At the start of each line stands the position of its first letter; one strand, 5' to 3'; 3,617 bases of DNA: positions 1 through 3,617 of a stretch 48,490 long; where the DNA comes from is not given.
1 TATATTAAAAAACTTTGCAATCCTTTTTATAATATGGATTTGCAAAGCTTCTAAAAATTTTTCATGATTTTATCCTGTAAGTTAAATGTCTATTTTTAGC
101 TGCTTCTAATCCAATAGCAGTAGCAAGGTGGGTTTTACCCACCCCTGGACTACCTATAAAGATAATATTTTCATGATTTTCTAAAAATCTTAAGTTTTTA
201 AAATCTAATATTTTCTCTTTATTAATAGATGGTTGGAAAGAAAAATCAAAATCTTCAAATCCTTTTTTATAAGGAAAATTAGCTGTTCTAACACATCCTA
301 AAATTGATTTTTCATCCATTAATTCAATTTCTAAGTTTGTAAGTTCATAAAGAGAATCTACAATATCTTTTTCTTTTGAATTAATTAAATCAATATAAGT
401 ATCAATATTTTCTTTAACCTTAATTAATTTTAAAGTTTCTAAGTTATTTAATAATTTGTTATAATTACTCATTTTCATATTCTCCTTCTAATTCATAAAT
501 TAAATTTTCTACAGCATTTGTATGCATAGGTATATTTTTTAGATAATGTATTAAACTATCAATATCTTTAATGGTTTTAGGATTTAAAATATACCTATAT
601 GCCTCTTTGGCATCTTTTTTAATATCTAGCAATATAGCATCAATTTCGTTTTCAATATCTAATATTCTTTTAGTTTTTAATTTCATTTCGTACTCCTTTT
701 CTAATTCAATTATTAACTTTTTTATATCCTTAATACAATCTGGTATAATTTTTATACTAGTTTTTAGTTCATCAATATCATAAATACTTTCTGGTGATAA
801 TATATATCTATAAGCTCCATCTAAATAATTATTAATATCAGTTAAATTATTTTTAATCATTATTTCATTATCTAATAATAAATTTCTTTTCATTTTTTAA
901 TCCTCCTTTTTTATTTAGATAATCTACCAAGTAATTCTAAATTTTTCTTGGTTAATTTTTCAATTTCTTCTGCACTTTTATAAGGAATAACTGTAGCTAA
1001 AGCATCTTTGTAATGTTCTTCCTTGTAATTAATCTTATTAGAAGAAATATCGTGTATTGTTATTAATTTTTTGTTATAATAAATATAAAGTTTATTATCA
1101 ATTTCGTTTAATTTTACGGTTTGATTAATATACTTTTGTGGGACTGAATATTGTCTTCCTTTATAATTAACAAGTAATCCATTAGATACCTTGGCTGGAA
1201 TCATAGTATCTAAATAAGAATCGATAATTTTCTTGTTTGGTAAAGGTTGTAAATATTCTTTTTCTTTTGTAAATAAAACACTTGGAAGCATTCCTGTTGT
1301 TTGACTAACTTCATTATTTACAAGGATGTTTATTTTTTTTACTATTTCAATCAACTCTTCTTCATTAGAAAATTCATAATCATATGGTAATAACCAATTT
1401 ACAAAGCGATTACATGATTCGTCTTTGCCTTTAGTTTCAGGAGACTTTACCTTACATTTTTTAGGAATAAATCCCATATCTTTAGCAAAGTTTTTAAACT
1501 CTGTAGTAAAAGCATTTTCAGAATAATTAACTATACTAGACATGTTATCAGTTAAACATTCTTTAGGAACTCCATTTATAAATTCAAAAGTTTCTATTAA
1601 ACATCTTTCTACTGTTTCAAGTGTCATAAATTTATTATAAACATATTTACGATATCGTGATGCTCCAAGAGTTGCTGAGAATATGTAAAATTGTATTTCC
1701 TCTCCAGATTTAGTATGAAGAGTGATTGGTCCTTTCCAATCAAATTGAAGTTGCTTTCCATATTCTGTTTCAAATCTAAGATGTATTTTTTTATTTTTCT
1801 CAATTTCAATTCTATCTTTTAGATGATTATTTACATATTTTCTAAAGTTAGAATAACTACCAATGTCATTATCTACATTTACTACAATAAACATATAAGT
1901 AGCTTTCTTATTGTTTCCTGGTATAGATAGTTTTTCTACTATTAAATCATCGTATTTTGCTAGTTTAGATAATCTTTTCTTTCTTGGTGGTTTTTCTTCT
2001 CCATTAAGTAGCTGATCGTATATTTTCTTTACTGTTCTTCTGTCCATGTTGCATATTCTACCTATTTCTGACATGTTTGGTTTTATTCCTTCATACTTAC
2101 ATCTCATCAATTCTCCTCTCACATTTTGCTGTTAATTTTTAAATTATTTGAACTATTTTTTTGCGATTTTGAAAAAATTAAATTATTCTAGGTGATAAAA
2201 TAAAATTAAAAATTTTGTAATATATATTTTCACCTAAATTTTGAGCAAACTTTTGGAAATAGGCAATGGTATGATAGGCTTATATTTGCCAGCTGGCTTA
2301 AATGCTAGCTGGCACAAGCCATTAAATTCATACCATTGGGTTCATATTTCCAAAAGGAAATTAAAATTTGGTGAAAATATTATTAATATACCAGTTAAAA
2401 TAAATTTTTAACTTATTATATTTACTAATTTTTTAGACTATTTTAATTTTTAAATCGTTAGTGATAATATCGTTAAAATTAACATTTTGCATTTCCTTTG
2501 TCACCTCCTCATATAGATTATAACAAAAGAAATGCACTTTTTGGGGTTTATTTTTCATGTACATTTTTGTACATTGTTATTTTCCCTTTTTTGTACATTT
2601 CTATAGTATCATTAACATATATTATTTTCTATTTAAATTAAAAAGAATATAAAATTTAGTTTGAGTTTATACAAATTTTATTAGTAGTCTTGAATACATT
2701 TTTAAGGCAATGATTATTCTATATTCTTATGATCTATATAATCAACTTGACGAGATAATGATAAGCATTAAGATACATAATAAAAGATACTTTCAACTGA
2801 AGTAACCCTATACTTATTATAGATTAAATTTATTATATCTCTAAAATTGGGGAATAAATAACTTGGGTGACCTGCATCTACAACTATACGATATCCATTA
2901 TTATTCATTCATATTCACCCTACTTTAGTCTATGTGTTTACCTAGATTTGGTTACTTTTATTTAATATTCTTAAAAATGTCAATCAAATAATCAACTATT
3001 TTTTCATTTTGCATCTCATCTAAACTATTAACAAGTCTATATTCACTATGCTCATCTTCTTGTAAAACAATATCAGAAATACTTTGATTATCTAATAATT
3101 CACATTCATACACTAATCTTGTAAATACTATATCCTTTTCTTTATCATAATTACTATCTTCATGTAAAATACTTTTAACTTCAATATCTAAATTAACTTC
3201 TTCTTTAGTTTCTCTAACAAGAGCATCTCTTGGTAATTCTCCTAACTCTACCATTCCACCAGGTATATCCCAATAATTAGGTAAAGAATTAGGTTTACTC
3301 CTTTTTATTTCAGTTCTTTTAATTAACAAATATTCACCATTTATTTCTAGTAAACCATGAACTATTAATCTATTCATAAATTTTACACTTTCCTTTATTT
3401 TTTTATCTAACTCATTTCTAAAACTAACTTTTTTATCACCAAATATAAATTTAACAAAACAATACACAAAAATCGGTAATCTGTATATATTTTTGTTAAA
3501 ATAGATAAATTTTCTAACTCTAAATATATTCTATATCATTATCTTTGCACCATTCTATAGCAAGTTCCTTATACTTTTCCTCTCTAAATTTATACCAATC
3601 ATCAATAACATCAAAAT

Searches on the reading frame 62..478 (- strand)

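Call 11: search_protein_families(library=pfam, proteins=[window:62-478:-], max_evalue=0.01)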
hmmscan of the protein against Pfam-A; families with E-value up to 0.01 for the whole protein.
window:62-478:- (138 aa): 5 families
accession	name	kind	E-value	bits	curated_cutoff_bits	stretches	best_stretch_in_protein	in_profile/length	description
PF01695.23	IstB_IS21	-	7.7e-24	84.9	24.1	1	13-129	3-119/238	IstB-like ATP binding protein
PF20720.3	nSTAND3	-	5.1e-05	23.5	27.2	1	96-130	11-45/155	Novel STAND NTPase 3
PF02562.22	PhoH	-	0.00053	20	27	1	96-132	13-49/205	PhoH-like protein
PF05496.18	RuvB_N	-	0.0059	16.8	27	0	100-131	31-62/159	Holliday junction DNA helicase RuvB P-loop domain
PF00004.35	AAA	-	0.0089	16.9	21.2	0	105-126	1-22/131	ATPase family associated with various cellular activities (AAA)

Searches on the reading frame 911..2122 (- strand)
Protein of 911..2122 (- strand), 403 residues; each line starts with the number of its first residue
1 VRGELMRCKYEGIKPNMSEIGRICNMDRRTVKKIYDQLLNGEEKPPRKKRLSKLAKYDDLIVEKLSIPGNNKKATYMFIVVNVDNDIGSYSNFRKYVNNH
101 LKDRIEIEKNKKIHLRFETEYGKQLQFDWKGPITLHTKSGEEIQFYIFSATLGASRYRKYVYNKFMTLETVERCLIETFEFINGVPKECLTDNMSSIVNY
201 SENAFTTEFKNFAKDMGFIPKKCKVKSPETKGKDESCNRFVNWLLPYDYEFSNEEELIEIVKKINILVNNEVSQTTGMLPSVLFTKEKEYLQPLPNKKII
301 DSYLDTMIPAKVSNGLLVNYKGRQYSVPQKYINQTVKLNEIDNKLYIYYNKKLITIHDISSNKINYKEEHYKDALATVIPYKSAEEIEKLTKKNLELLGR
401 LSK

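Call 6: search_protein_families(library=pfam, proteins=[window:911-2122:-], max_evalue=0.01)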
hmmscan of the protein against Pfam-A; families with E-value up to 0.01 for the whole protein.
window:911-2122:- (403 aa): 2 families
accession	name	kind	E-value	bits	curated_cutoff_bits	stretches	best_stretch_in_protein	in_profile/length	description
PF22483.2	Mu-transpos_C_2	-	1.5e-08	34.7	27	1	309-361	13-65/73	Mu transposase, C-terminal domain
PF00665.32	rve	-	5.5e-08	33.4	32.6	1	129-228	8-102/102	Integrase core domain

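Call 7: search_protein_families(library=padloc, proteins=[window:911-2122:-], max_evalue=0.01)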
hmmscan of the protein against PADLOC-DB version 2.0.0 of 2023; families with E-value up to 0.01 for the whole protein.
window:911-2122:- (403 aa): 0 families

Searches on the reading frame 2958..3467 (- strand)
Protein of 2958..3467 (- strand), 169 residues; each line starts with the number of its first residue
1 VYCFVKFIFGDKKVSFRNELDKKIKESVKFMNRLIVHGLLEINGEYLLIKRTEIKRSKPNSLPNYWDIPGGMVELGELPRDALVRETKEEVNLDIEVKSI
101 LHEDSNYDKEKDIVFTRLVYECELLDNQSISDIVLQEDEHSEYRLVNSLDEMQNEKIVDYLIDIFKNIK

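Call 6: search_protein_families(library=pfam, proteins=[window:2958-3467:-], max_evalue=0.01)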
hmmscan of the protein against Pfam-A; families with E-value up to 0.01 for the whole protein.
window:2958-3467:- (169 aa): 2 families
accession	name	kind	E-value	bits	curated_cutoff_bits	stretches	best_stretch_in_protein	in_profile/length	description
PF00293.34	NUDIX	-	2.5e-15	57.1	21.1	1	41-154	12-120/134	NUDIX domain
PF14815.12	NUDIX_4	-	0.0051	17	35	1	55-102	16-58/113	NUDIX domain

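Call 7: search_protein_families(library=padloc, proteins=[window:2958-3467:-], max_evalue=0.01)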
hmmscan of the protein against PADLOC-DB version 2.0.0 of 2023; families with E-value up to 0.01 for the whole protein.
window:2958-3467:- (169 aa): 1 family
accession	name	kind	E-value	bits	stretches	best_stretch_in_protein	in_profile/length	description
PDLC04899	PDC-S07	-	8.9e-16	55.8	1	36-149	10-112/135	-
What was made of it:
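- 2958..3467 (-): Nudix hydrolase, 52 nt downstream of copy 1. Pfam NUDIX at E 2.5e-15 and PADLOC PDC-S07 (calls 6, 7).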

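Call 39: search_protein_families(library=ncbifam, proteins=[window:2958-3467:-], max_evalue=0.01)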
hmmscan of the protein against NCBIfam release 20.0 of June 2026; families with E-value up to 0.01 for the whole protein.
window:2958-3467:- (169 aa): 15 families
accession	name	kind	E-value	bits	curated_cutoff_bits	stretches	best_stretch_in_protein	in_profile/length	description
TIGR00586.1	mutt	equivalog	1.8e-09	37.7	97.9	1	55-153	23-115/129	8-oxo-dGTP diphosphatase MutT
NF006530.0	PRK08999.1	equivalog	6.1e-09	35.4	245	1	42-102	16-72/315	Nudix family hydrolase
NF008044.0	PRK10776.1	equivalog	3.2e-08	33.5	148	1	55-112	22-79/130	8-oxo-dGTP diphosphatase MutT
NF041652.1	Nud_hyd_Dein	equivalog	1.3e-07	31.9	200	1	39-144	20-122/152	Nudix hydrolase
NF012016.0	PRK15472.1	equivalog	2.1e-07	30.7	95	1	32-101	3-68/141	nucleoside triphosphatase NudI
NF007834.0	PRK10546.1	equivalog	1.3e-06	28.2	156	1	36-101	7-67/135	pyrimidine (deoxy)nucleoside triphosphate diphosphatase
NF001936.0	PRK00714.1-3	equivalog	3.8e-06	26.9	118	1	57-148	28-127/155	RNA pyrophosphohydrolase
NF001938.0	PRK00714.1-5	equivalog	9.9e-06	25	116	1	39-104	20-83/172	RNA pyrophosphohydrolase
NF006961.0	PRK09438.1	equivalog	8e-05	22.1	103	1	62-113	30-81/151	dihydroneopterin triphosphate diphosphatase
NF001937.0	PRK00714.1-4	equivalog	0.00056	19.6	139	1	64-105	31-72/161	RNA pyrophosphohydrolase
NF001935.0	PRK00714.1-2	equivalog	0.00095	18.7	259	1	64-101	31-68/183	RNA pyrophosphohydrolase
TIGR02705.1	nudix_YtkD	equivalog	0.0021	17.6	154.4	1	67-95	48-76/156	RNA deprotection pyrophosphohydrolase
NF003785.0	PRK05379.1-1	equivalog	0.0023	17.2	418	1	32-98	202-262/347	bifunctional nicotinamide-nucleotide adenylyltransferase/Nudix hydroxylase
NF011963.0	PRK15434.1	subfamily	0.0033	17.1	146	1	43-99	28-78/159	GDP-mannose mannosyl hydrolase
NF003788.0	PRK05379.1-5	equivalog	0.004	16.5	354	1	56-98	232-272/351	bifunctional nicotinamide-nucleotide adenylyltransferase/Nudix hydroxylase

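Call 40: search_protein_families(library=phrogs, proteins=[window:2958-3467:-], max_evalue=0.01)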
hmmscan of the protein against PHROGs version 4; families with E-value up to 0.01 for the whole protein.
window:2958-3467:- (169 aa): 7 families
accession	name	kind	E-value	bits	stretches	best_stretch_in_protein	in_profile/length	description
phrog_1198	-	other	1.1e-18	68.9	1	18-148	23-147/253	MutT/NUDIX hydrolase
phrog_1185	-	other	3.4e-09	37.6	1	27-113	140-230/301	nudix hydrolase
phrog_19657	-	other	8.3e-07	30.1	1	63-145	57-144/176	nudix hydrolase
phrog_15528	-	head and packaging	1.7e-06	27.7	1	65-148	544-620/794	portal protein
phrog_25541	-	unknown function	3e-05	24.6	1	64-162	96-194/210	-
phrog_9999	-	other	0.0033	18.4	1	68-102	57-92/186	nudix hydrolase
phrog_6216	-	unknown function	0.0058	16.4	1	64-102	24-61/545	-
